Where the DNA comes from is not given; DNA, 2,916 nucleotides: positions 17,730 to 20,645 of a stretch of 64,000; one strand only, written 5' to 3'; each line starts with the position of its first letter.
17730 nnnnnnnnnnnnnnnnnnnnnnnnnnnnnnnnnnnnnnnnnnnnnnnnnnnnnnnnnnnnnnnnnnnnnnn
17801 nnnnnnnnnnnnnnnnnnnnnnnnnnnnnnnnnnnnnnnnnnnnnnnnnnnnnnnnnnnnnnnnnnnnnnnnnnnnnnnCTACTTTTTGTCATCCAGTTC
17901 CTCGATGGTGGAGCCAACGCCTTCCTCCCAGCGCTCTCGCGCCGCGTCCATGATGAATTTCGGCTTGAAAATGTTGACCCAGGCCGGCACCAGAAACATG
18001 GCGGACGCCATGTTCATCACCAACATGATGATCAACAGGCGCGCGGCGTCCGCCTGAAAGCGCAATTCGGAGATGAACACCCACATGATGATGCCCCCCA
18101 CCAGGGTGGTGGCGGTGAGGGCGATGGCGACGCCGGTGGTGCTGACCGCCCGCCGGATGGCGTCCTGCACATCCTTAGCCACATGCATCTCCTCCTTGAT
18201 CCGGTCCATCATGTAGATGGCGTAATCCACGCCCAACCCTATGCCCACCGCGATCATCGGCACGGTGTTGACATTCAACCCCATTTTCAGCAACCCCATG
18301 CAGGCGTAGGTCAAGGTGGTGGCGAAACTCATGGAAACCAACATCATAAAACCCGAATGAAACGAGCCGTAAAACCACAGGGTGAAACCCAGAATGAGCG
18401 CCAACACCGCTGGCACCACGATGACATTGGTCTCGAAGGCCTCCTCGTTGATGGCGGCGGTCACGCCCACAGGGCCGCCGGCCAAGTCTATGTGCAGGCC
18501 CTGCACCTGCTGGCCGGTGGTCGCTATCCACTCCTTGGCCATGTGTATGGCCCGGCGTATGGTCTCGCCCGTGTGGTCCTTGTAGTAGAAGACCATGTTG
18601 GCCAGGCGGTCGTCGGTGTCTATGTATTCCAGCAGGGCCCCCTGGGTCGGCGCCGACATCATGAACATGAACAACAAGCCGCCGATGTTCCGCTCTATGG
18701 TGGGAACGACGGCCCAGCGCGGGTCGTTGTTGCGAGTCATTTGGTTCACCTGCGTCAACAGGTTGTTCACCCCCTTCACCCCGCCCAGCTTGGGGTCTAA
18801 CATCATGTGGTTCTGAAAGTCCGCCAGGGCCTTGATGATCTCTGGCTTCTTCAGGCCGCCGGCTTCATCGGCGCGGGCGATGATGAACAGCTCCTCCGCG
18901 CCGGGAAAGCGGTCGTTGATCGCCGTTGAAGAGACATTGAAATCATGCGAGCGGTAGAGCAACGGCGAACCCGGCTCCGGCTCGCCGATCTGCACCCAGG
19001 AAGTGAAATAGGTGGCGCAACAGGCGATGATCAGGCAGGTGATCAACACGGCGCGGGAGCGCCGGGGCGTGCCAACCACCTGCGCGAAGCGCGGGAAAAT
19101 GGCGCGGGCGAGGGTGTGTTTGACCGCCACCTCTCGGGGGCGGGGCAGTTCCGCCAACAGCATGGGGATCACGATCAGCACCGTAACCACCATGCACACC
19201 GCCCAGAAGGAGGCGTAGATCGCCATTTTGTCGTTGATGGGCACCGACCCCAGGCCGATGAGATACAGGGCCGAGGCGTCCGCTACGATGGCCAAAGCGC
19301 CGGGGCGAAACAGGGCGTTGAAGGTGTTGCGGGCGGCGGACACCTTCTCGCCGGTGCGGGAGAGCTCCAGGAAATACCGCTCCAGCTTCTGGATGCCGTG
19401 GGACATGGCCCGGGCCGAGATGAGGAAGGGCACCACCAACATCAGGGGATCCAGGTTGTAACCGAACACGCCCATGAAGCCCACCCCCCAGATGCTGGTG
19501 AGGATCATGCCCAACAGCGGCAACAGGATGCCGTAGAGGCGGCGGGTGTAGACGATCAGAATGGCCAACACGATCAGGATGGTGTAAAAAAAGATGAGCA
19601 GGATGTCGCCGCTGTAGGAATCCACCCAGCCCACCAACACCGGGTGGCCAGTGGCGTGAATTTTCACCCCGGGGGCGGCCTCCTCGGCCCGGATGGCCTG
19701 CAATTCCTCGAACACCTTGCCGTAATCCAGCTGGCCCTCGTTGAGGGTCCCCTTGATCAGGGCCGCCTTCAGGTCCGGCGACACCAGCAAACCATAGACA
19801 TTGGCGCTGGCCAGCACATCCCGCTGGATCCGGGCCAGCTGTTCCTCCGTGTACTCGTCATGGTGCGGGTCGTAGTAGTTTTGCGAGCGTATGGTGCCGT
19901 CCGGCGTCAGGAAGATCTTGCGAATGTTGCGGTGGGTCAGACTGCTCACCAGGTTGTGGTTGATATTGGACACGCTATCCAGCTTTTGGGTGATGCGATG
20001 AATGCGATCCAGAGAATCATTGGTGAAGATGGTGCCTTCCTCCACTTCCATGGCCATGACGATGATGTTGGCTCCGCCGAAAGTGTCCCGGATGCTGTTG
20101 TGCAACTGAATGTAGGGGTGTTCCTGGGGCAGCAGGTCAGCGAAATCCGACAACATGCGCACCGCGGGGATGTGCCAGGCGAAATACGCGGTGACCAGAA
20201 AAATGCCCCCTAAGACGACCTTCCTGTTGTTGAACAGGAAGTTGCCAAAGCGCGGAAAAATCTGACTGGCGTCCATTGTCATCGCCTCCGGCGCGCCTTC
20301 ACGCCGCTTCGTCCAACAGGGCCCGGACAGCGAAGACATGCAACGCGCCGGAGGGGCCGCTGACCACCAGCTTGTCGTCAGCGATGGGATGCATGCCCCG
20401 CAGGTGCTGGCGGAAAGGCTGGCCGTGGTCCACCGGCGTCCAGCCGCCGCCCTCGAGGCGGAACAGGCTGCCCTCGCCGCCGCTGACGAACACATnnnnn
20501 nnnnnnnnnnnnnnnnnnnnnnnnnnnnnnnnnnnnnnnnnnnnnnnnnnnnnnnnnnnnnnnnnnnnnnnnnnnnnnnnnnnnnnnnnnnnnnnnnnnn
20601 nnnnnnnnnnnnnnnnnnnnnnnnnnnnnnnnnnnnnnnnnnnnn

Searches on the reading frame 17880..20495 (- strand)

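Call 10: search_protein_families(library=ncbifam, proteins=[window:17880-20495:-], max_evalue=0.01)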
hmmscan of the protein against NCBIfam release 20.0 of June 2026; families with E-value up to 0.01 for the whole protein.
window:17880-20495:- (871 aa): 14 families
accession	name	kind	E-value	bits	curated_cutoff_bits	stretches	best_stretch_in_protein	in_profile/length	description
TIGR00921.1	2A067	subfamily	8.2e-34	116.7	351.9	2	531-843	54-346/733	hydrophobe/amphiphile efflux-3 (HAE3) family transporter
TIGR00833.1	actII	subfamily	5.9e-32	110.9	874.7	2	226-577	99-456/910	MMPL family RND transporter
TIGR00916.1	2A0604s01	subfamily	6.6e-09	35.7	148.6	1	678-807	78-207/231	SecD/SecF family protein translocase subunit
TIGR03480.1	HpnN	hypoth_equivalog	1.3e-08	33.3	751.85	1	676-813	251-399/862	hopanoid biosynthesis associated RND transporter like protein HpnN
NF009581.0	PRK13024.1-1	equivalog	6.5e-08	31.1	1058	1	678-835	248-402/752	protein translocase subunit SecDF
NF052608.1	TrhMmycExpMmpL3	equivalog_domain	1e-07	30.6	1400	1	655-842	152-340/992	trehalose monomycolate exporter MmpL3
NF009584.0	PRK13024.1-4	equivalog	2.8e-07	29.3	1171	1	678-836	250-405/759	protein translocase subunit SecDF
NF052374.1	HopndTporHpnN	equivalog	4e-07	28.5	1100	1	681-846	261-429/858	hopanoid transporter HpnN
TIGR01129.1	secD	equivalog_domain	4.1e-07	29.5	244.4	1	680-807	240-366/397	protein translocase subunit SecD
NF009583.0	PRK13024.1-3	subfamily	8.9e-07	27.3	721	1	684-838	275-426/755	protein translocase subunit SecDF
NF045600.2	BstA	equivalog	1.3e-05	23.4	1400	1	692-847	289-443/903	sterol transporter cytoplasmic membrane protein BstA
NF009582.0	PRK13024.1-2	equivalog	0.00017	19.7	723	1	678-808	325-454/859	protein translocase subunit SecDF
NF011315.0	PRK14726.1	equivalog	0.0003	19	1249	1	694-852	380-537/855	protein translocase subunit SecDF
NF009585.0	PRK13024.1-5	equivalog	0.0035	15.3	1037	1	680-809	487-615/993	protein translocase subunit SecDF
